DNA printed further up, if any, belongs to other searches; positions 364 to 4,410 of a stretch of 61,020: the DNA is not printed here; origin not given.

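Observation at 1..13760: VirB-type T4SS operon in which the VirB5-VirB7 interval is replaced by six secreted coiled-coil proteins and no VirB6 is visible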

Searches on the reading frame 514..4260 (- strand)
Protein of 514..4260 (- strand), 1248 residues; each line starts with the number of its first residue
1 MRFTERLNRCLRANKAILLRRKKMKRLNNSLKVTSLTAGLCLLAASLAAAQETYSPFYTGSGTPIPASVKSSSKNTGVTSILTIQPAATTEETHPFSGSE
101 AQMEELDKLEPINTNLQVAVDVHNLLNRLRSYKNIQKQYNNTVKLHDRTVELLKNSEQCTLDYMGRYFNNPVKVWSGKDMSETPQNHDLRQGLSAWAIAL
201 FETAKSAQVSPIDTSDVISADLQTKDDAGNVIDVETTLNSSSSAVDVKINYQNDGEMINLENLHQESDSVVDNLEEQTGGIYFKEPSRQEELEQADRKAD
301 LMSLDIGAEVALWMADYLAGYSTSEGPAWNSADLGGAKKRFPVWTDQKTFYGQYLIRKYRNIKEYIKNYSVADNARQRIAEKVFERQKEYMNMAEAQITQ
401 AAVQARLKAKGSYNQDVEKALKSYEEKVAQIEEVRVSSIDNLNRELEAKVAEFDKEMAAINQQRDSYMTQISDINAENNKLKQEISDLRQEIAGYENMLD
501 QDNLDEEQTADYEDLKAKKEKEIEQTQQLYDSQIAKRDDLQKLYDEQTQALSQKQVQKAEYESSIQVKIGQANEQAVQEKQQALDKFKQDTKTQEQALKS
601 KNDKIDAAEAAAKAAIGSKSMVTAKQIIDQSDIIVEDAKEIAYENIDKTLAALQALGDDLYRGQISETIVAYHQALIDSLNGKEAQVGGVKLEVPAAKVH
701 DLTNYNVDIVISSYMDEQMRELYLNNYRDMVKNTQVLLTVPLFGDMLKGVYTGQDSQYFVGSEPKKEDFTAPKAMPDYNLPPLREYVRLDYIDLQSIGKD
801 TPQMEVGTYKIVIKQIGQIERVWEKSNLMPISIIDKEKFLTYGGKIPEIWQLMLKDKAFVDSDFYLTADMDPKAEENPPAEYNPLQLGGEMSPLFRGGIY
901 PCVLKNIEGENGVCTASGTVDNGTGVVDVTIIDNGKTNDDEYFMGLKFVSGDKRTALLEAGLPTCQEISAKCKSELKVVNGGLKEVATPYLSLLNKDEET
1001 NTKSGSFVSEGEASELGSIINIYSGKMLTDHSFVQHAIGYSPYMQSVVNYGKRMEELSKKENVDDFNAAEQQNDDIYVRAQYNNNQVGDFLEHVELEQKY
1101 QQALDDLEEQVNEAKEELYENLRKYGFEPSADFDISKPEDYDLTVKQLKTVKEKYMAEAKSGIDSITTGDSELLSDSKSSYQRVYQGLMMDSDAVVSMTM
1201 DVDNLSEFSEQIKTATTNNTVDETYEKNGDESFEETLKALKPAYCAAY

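Call 4: search_protein_families(library=pfam, proteins=[window:514-4260:-], max_evalue=1)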
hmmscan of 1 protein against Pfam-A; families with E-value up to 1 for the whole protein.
window:514-4260:- (1248 aa): 1 family
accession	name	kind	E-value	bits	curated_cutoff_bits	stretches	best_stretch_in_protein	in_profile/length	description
PF14197.11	Cep57_CLD_2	-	6.1e-05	23.5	27.1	1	441-495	10-64/67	Centrosome localisation domain of PPC89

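Call 11: find_encoding_contigs(protein=window:514-4191:-, flank=10000, max_places=6)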
Protein window:514-4191:- (1225 aa): no gene with exactly this product is on record in the collection.

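Call 14: find_homologous_proteins(query=window:514-4191:-, max_evalue=0.001)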
Query window:514-4191:- (1225 aa): 32 proteins with E <= 0.001 among 8000 candidates.
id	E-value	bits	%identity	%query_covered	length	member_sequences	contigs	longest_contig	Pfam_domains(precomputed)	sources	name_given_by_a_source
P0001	0.0e+0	2696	100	100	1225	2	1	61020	-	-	-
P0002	0.0e+0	1875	68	100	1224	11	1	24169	-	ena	-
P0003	0.0e+0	1805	66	100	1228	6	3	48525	-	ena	-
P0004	0.0e+0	1799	67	99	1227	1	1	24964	-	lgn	-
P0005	0.0e+0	1797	66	100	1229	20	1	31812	-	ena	-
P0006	0.0e+0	1782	65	100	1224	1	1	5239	-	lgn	-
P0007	0.0e+0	1778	65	100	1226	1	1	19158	-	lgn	-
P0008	0.0e+0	1724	65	100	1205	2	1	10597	-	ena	-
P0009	0.0e+0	1664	61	100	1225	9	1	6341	-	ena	-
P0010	0.0e+0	1644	61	100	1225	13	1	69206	-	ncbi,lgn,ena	-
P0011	0.0e+0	1576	59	100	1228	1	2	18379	-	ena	-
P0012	0.0e+0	1477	57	99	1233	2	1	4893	-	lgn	-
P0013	0.0e+0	1335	52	99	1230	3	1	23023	-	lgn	-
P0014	0.0e+0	1293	54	96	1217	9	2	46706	PF13851.12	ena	-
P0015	0.0e+0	1273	53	96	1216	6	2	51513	-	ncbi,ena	-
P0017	0.0e+0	1236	48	99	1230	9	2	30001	-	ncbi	-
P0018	0.0e+0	1155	48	100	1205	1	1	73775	-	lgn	-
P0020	0.0e+0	1150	48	100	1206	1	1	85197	-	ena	-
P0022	0.0e+0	1145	47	96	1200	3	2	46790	-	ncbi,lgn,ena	-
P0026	0.0e+0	1121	47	95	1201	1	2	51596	-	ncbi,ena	-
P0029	5.6e-260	884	41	100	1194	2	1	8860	-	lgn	-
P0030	3.3e-240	818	38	97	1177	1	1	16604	-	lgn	-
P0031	1.2e-164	568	33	97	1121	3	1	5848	-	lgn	-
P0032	8.2e-156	539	34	97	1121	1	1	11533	-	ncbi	-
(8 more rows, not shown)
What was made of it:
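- Checked: The window is the whole 61,020-bp contig, so it cannot be extended leftwards in this assembly (call 14).
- Tried and rejected: The window is the entire contig (call 14).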

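Call 15: find_encoding_contigs(protein=P0010, flank=10000, max_places=3)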
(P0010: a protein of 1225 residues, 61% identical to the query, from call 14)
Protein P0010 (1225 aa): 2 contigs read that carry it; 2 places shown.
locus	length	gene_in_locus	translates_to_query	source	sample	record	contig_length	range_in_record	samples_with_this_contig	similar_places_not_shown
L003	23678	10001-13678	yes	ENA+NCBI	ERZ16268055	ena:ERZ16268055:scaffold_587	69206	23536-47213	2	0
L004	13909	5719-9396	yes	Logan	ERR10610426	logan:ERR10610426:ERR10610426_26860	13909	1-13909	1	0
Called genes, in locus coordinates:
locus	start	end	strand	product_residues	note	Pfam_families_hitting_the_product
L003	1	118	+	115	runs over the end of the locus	PF04956:TrbC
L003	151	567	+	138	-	PF04956:TrbC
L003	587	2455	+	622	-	PF04956:TrbC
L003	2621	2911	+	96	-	-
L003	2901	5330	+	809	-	PF03135:CagE_TrbE_VirB, PF19044:P-loop_TraG (faint)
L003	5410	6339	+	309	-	-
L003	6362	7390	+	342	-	-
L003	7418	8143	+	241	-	-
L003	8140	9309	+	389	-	PF25994:HH_AprE (faint)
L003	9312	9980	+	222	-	-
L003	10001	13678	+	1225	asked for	-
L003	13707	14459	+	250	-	PF04335:VirB8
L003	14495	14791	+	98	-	-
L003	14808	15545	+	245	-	PF04335:VirB8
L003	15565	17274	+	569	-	PF03524:CagX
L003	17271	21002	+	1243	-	-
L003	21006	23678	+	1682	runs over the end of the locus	-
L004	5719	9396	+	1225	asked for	-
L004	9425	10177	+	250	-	PF04335:VirB8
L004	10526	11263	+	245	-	PF04335:VirB8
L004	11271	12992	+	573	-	PF03524:CagX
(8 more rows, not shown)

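Call 16: find_encoding_contigs(protein=P0020, flank=10000, max_places=3)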
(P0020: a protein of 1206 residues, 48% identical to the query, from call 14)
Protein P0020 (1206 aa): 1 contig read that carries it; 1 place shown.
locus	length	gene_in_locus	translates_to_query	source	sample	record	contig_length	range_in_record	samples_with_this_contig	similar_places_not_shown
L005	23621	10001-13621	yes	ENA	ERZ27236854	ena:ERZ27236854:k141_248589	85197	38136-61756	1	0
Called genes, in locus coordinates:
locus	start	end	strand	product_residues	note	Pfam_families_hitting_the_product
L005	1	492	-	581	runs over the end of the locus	-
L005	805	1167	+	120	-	PF04956:TrbC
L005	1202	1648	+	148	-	-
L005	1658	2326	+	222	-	PF04956:TrbC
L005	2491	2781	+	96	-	-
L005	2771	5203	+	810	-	PF27097:VirB4_TrbE_N (faint), PF03135:CagE_TrbE_VirB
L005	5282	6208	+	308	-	-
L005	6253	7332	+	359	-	-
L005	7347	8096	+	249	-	-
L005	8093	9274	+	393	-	PF06009: (faint)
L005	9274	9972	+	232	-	-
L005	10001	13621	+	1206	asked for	-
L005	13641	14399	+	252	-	PF04335:VirB8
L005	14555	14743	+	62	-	-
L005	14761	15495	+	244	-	PF04335:VirB8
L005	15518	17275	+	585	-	PF03524:CagX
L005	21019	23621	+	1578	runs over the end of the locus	PF12396:DUF3659 (faint), PF21784:Bflower (faint), PF21785:Bflower_2, PF03743:TrbI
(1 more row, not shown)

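Call 19: find_related_loci(query=A1, collection=genome_contigs, flank=10000)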
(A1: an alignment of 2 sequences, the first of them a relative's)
Query A1 (891 aa) in genome_contigs; peptide patterns used: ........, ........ (x = any residue, [..] = any of these).
151 stretches matched a pattern; 70 encode a relative of the query (tblastn E <= 1e-3); 70 distinct loci.
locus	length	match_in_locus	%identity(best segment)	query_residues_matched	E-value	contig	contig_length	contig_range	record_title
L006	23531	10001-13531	100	1-891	0e+0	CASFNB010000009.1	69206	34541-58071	uncultured proteobacterium isolate A1_L3_371371_idba_bin.16 genome assembly, contig: A1_L3_371371_idba_bin.16.fa_scaffol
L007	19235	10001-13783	70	3-891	0e+0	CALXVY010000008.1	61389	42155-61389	MAG: uncultured Alphaproteobacteria bacterium isolate BRZ_KI__bin16 genome assembly, contig: BRZ_KI__NODE_699_length_613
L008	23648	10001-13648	68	7-891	0e+0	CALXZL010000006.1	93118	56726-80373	MAG: uncultured Alphaproteobacteria bacterium isolate BRZ_FT__bin57 genome assembly, contig: BRZ_FT__NODE_410_length_931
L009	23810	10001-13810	79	1-891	0e+0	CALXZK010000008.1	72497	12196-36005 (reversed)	MAG: uncultured Alphaproteobacteria bacterium isolate BRZ_QR__bin60 genome assembly, contig: BRZ_QR__NODE_234_length_724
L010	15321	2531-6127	56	1-891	0e+0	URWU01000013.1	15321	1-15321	uncultured Alphaproteobacteria bacterium isolate UMGS1426 genome assembly, contig: NODE_400_length_15321_cov_5.120464, w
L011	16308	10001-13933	54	14-891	0e+0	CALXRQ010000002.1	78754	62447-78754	MAG: uncultured Alphaproteobacteria bacterium isolate BRZ_KF__bin25 genome assembly, contig: BRZ_KF__NODE_452_length_787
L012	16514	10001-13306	48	2-891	0e+0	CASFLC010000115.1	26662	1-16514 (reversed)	uncultured proteobacterium isolate SI.A99.metabat-bins.196 genome assembly, contig: SI.A99.metabat-bins.196.fa_k141_3482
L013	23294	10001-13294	48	6-889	0e+0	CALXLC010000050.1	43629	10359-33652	MAG: uncultured Alphaproteobacteria bacterium isolate E27__bin196 genome assembly, contig: E27__k127_1115690, whole geno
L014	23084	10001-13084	48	14-888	0e+0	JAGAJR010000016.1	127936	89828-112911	MAG: Alphaproteobacteria bacterium isolate RGIG8504 Water_deer_Cecum-2__c357554, whole genome shotgun sequence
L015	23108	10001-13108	48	14-888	0e+0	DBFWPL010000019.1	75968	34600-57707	MAG TPA_asm: Alphaproteobacteria bacterium isolate MAG7984 contig19, whole genome shotgun sequence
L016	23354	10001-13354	46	1-888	0e+0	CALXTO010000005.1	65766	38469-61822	MAG: uncultured Alphaproteobacteria bacterium isolate BRZ_CT__bin33 genome assembly, contig: BRZ_CT__NODE_722_length_657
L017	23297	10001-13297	47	1-888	0e+0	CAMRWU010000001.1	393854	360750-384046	MAG TPA_asm: uncultured proteobacterium isolate SRR13573577_bin.13_metawrap_v1.3_MAG genome assembly, contig: NODE.1_len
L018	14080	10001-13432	47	1-891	0e+0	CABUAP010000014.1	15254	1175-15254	MAG TPA_asm: uncultured Azospirillum sp. isolate MGYG-HGUT-03845 genome assembly, contig: GUT_GENOME245766_14, whole gen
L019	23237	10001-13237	47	15-891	0e+0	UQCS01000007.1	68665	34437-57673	uncultured Azospirillum sp. isolate UMGS149 genome assembly, contig: NODE_97_length_68665_cov_6.116149, whole genome sho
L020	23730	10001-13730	46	1-891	0e+0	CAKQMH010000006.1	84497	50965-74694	MAG: uncultured Alphaproteobacteria bacterium isolate REFINED_METABAT215_TOP10_CONTIGS_1500_ASSEMBLY_K77_MERGED__Hadza_M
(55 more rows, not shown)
